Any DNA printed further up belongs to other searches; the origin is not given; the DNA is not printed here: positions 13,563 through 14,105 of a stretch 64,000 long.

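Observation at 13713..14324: Mec-like JAMM metalloprotease fused to an N-terminal DUF2007-like domain and uncoupled from cysO/cysM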

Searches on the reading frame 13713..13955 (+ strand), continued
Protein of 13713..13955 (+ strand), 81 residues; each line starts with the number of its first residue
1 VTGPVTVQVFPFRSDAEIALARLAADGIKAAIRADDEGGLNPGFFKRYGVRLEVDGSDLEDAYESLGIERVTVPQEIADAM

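Call 85: fold_search(model_id=the predicted structure, library=pdb)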
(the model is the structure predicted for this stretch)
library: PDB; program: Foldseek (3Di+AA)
matches with E <= 10: 536; with E <= 0.001: 0
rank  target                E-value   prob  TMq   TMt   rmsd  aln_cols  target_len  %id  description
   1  8axn_a                4.5e-02  1.00  0.71  0.30   5.3        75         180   13  Inner membrane ring and secretin N0 N1 domains of the type 3 secretion system of Shigella flexneri (released 2023-03-01)
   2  4w4m_A                4.8e-02  1.00  0.72  0.84   3.7        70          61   13  Crystal structure of PrgK 19-92 (released 2014-10-29)
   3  4w4m_N                6.2e-02  1.00  0.72  0.81   3.7        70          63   13  Crystal structure of PrgK 19-92 (released 2014-10-29)
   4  1yj7_D                6.6e-02  1.00  0.64  0.31   3.8        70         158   14  Crystal structure of enteropathogenic E.coli (EPEC) type III secretion system protein EscJ (released 2005-06-07)
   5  4w4m_H                8.6e-02  1.00  0.72  0.80   3.7        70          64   13  Crystal structure of PrgK 19-92 (released 2014-10-29)
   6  1yj7_A                9.2e-02  1.00  0.70  0.34   3.7        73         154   14  Crystal structure of enteropathogenic E.coli (EPEC) type III secretion system protein EscJ (released 2005-06-07)
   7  1yj7_B                9.2e-02  1.00  0.65  0.32   3.6        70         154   14  Crystal structure of enteropathogenic E.coli (EPEC) type III secretion system protein EscJ (released 2005-06-07)
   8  1yj7_C                1.0e-01  1.00  0.66  0.32   3.7        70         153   14  Crystal structure of enteropathogenic E.coli (EPEC) type III secretion system protein EscJ (released 2005-06-07)
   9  4w4m_C                1.1e-01  1.00  0.72  0.83   3.8        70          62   13  Crystal structure of PrgK 19-92 (released 2014-10-29)
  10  3bgu_B                1.3e-01  0.25  0.34  0.27   4.7        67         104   28  Crystal structure of a dimeric ferredoxin-like protein of unknown function (tfu_0763) from thermobifida fusca yx at 1. (released 2007-12-11)
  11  6rwx_a                1.5e-01  0.99  0.67  0.28   5.4        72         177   14  Periplasmic inner membrane ring of the Shigella type 3 secretion system (released 2020-02-12)
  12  2y9j_Y                1.9e-01  1.00  0.67  0.30   3.1        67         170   13  THREE-DIMENSIONAL MODEL OF SALMONELLA'S NEEDLE COMPLEX AT SUBNANOMETER RESOLUTION (released 2011-03-23)
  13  4d3h_A                2.3e-01  0.72  0.46  0.35   4.2        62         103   16  Structure of PstA (released 2014-12-24)
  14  4rww_C                2.5e-01  0.91  0.53  0.39   3.5        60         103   17  Crystal Structure of L. monocytogenes PstA in complex with cyclic-di-AMP (released 2014-12-17)
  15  1zvp_B                2.6e-01  0.97  0.50  0.29   1.6        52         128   21  Crystal Structure of a Protein of Unknown Function VC0802 from Vibrio cholerae, Possible Transport Protein (released 2005-07-19)
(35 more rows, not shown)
